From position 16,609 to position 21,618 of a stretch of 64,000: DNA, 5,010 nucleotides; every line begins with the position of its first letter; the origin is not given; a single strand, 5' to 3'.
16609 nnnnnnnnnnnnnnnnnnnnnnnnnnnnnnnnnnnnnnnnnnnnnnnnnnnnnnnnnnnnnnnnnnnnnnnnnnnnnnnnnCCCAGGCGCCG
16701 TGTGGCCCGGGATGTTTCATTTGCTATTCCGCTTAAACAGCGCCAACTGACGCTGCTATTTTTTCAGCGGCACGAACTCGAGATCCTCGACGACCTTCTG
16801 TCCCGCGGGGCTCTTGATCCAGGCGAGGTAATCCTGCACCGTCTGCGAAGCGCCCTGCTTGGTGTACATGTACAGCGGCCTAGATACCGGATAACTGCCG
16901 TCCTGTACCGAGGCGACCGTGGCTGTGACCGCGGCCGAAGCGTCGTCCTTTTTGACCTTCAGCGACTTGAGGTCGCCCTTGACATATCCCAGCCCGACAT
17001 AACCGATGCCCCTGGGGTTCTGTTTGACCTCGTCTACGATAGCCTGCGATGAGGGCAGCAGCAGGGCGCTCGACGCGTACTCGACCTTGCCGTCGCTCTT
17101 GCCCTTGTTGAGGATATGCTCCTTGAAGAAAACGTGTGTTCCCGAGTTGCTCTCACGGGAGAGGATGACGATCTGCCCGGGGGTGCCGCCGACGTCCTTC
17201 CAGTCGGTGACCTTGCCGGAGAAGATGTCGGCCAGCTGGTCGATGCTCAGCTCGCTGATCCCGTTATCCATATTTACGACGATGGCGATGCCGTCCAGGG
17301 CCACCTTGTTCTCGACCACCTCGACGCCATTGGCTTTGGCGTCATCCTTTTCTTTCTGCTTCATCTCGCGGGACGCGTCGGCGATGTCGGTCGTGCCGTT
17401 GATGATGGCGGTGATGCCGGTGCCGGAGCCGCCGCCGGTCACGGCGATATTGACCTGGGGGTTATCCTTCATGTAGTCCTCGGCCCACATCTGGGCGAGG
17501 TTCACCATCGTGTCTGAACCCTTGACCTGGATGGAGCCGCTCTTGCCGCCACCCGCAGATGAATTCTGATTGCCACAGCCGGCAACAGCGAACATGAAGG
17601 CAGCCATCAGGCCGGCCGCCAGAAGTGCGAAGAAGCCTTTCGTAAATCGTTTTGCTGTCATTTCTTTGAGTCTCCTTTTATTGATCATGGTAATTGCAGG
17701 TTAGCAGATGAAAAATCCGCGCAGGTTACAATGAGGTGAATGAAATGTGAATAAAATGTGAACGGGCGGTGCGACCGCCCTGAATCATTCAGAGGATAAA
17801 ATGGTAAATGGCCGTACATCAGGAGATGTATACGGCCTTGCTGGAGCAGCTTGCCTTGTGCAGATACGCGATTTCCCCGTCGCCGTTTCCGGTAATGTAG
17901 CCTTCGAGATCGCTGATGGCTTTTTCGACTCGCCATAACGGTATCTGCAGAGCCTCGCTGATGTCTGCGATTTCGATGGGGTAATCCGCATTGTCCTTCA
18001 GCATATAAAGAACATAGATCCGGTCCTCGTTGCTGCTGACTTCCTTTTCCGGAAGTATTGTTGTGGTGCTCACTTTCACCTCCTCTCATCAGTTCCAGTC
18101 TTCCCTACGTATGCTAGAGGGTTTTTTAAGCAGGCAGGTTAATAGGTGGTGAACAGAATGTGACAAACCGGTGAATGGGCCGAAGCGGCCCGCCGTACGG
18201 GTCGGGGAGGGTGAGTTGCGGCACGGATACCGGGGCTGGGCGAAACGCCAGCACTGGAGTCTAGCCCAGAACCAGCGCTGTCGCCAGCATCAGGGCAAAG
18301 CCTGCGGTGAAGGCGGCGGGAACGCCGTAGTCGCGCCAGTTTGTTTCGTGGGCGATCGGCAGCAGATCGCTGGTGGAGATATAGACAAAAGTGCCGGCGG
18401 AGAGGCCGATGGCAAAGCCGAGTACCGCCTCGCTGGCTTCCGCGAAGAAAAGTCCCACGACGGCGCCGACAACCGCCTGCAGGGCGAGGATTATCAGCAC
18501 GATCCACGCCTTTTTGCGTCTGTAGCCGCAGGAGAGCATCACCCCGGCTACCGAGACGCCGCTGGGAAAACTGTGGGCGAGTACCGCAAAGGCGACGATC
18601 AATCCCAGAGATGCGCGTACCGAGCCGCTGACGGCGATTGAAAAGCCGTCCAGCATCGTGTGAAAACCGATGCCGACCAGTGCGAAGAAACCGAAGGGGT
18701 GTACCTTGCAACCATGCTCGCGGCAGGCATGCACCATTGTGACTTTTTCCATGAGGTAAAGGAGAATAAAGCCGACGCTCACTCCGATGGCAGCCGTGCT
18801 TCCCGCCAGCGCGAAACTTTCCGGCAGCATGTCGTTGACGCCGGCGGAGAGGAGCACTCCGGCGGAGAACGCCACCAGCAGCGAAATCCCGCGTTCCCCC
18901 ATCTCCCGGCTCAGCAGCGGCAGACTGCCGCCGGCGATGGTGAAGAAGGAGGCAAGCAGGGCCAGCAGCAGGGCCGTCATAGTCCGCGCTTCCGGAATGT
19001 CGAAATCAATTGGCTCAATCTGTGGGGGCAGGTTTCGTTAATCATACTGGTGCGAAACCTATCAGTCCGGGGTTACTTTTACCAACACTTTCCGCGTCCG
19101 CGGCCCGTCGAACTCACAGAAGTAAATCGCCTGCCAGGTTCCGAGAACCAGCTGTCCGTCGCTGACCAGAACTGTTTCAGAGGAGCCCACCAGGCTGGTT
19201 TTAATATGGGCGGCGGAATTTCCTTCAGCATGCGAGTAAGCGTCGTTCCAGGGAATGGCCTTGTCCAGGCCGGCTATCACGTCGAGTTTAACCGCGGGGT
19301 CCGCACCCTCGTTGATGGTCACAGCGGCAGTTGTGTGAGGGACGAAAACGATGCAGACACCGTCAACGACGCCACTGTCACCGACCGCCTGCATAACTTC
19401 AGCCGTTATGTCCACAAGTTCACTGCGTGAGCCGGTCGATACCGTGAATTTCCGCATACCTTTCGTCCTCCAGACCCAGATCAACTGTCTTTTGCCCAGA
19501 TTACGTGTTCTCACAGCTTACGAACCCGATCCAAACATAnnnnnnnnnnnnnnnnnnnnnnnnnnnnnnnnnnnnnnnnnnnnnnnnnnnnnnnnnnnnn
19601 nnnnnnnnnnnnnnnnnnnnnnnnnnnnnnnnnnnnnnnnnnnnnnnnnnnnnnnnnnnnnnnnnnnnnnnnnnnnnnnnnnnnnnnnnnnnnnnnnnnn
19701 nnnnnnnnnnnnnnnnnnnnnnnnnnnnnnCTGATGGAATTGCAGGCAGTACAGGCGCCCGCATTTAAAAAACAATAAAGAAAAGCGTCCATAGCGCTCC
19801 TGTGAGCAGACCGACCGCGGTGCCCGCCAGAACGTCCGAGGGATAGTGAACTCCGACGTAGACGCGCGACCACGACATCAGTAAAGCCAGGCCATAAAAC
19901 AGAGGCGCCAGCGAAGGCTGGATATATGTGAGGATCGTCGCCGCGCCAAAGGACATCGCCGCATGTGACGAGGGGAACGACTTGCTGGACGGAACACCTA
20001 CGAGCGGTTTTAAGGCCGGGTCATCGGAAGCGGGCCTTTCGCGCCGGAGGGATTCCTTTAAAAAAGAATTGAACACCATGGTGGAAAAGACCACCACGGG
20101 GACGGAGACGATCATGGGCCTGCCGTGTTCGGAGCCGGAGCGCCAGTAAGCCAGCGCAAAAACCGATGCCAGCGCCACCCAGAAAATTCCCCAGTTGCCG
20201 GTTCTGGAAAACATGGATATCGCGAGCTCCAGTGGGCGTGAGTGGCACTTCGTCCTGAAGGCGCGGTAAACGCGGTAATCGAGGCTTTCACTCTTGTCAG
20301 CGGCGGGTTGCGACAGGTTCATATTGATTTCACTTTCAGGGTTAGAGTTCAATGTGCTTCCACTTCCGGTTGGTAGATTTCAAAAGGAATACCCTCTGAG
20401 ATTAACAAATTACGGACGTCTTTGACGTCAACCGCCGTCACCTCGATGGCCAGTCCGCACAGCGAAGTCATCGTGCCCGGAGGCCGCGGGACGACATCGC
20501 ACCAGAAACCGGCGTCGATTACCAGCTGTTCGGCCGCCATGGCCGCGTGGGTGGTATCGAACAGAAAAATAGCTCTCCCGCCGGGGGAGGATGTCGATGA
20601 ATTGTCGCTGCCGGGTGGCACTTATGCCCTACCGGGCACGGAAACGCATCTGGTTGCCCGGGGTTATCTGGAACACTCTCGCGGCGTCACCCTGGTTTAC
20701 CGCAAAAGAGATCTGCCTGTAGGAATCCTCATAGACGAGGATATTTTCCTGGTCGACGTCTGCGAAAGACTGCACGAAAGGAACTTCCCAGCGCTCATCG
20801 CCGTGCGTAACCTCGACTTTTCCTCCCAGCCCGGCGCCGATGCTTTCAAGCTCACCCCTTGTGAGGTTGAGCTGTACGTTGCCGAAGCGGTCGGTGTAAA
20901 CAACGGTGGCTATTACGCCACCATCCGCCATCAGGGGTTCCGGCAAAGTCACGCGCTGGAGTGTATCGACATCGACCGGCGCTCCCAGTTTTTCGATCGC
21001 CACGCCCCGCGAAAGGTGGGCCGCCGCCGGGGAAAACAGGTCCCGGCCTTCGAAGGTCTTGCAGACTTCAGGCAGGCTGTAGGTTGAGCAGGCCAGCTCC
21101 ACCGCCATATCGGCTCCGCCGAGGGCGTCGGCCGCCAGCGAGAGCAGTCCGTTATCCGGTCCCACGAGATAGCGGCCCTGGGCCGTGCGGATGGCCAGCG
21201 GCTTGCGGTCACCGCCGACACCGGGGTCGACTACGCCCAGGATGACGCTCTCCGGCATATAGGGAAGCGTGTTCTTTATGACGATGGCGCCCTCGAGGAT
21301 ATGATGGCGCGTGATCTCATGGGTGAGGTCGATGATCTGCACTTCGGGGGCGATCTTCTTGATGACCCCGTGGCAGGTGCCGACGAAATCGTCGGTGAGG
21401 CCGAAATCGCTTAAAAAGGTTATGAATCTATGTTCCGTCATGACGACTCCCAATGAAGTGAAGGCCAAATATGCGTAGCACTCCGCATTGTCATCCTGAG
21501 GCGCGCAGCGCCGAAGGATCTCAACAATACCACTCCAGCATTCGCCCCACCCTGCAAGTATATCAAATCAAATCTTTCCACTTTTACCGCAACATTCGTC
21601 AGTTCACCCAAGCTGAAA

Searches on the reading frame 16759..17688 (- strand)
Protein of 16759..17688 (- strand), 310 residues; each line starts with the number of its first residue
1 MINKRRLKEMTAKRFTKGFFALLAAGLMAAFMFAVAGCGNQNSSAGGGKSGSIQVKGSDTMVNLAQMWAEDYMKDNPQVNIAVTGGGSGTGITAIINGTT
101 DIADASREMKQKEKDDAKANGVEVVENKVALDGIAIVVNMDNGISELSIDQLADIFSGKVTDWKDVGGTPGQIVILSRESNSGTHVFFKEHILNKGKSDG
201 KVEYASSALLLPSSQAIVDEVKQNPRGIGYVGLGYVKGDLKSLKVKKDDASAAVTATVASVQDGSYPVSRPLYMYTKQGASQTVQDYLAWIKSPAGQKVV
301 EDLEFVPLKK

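Call 63: search_protein_families(library=pfam, proteins=[window:16759-17688:-], max_evalue=0.00001)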
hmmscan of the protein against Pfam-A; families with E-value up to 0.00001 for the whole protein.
window:16759-17688:- (310 aa): 3 families
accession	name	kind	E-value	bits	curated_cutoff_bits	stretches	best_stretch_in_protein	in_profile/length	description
PF12849.12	PBP_like_2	-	1.2e-48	166.7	27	1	43-293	2-265/267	PBP superfamily domain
PF12727.12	PBP_like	-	4.6e-10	39.4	27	1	70-237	2-155/193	PBP superfamily domain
PF13531.11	SBP_bac_11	-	2.5e-06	27.9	25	1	65-301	13-222/227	Bacterial extracellular solute-binding protein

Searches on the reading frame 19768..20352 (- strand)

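Call 63: search_protein_families(library=pfam, proteins=[window:19768-20352:-], max_evalue=0.00001)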
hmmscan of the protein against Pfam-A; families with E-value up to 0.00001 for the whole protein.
window:19768-20352:- (195 aa): 2 families
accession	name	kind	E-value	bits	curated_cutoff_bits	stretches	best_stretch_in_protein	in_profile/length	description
PF01569.27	PAP2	-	1e-22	80.7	27.2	1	83-191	4-124/130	PAP2 superfamily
PF14378.12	PAP2_3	-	1.8e-11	44.6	27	1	124-184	125-187/190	PAP2 superfamily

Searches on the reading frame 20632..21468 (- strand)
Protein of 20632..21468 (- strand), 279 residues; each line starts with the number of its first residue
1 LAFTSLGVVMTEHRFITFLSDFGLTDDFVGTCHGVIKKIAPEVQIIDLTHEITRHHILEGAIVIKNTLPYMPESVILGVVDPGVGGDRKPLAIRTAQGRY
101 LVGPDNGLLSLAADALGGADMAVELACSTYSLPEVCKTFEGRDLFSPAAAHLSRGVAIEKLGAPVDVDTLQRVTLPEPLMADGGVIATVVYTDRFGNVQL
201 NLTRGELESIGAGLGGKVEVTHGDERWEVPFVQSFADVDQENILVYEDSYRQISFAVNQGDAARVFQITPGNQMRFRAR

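Call 63: search_protein_families(library=pfam, proteins=[window:20632-21468:-], max_evalue=0.00001)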
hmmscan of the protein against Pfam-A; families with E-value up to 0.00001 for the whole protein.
window:20632-21468:- (279 aa): 2 families
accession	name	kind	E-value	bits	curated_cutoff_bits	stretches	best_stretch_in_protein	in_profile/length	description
PF01887.21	SAM_HAT_N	-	1.9e-48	164.4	26.3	1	16-162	1-145/145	SAM hydroxide adenosyltransferase N-terminal domain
PF20257.3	SAM_HAT_C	-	1.4e-18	67.4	25.5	1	188-274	2-83/84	SAM hydroxide adenosyltransferase C-terminal domain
